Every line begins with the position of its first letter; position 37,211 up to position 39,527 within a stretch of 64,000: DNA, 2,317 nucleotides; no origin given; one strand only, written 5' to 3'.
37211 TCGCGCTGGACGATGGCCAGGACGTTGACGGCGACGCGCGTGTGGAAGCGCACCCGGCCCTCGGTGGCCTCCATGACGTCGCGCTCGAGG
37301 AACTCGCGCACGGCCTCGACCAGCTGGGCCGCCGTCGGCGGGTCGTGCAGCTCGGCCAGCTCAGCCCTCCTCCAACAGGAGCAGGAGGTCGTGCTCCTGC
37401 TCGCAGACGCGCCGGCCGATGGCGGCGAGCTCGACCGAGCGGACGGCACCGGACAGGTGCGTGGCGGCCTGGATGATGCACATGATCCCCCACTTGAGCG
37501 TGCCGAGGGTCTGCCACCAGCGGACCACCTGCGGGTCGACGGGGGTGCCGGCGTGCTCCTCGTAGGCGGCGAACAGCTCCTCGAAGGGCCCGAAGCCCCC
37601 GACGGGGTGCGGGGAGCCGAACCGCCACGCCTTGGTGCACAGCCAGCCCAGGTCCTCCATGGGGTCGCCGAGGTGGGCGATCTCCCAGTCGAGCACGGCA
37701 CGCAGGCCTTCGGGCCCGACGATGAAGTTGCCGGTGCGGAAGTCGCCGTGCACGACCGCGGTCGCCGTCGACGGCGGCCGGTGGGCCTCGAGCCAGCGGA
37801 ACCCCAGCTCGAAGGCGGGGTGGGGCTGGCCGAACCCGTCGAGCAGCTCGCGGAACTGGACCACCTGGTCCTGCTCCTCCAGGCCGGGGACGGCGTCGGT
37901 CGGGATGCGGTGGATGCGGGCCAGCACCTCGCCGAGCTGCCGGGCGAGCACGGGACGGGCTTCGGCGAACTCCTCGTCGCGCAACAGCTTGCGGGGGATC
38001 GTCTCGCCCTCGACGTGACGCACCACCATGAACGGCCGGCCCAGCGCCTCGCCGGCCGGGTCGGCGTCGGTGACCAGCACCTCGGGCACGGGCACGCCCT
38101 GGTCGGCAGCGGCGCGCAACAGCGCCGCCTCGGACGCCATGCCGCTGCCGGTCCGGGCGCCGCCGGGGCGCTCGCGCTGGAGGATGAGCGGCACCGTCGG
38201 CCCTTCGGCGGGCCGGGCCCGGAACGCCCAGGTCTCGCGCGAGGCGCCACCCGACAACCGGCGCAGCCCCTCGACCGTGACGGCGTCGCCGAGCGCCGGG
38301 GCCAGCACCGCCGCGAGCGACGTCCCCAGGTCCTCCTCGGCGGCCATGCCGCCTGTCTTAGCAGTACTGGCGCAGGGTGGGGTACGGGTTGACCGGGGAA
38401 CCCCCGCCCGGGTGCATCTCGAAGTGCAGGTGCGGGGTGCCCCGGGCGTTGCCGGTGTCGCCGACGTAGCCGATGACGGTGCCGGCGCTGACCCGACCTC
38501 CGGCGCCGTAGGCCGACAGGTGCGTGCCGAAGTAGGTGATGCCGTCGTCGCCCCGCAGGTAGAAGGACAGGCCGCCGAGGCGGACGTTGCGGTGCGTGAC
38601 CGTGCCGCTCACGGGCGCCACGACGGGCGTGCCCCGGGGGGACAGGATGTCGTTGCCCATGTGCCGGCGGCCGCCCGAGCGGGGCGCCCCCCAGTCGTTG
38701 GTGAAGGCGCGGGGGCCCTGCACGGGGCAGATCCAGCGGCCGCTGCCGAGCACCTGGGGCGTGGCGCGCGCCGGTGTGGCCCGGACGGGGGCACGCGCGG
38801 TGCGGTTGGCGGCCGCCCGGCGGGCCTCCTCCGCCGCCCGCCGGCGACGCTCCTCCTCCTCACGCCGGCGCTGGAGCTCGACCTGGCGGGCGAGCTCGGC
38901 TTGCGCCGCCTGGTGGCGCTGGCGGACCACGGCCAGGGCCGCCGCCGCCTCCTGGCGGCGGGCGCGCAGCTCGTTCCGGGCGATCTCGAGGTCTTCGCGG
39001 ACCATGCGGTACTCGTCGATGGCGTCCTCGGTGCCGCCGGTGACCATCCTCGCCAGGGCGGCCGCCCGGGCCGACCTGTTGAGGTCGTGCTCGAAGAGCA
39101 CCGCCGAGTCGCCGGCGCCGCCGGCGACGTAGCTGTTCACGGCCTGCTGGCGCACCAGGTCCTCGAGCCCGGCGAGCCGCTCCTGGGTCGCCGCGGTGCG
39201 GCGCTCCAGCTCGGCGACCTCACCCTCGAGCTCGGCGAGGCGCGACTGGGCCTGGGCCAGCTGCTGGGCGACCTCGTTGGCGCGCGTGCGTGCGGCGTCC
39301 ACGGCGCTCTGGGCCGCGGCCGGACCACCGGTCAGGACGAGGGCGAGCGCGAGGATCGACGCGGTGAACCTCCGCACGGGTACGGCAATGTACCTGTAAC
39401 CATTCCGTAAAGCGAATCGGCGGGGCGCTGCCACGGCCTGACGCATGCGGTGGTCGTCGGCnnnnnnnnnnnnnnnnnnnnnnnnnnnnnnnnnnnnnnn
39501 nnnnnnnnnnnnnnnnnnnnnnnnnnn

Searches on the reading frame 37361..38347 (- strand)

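Call 30: search_protein_families(library=pfam, proteins=[window:37361-38347:-], max_evalue=0.00001)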
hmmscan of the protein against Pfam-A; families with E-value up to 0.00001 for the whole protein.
window:37361-38347:- (328 aa): 1 family
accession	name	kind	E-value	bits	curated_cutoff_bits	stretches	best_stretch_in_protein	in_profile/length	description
PF01636.29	APH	-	1.9e-37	129.7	23.2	1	28-265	2-228/239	Phosphotransferase enzyme family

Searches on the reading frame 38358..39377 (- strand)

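Call 30: search_protein_families(library=pfam, proteins=[window:38358-39377:-], max_evalue=0.00001)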
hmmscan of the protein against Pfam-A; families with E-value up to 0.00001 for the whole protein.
window:38358-39377:- (339 aa): 1 family
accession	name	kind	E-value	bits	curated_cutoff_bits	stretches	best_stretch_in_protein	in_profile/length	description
PF01551.29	Peptidase_M23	-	1.3e-16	61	28.7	1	238-331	2-96/96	Peptidase family M23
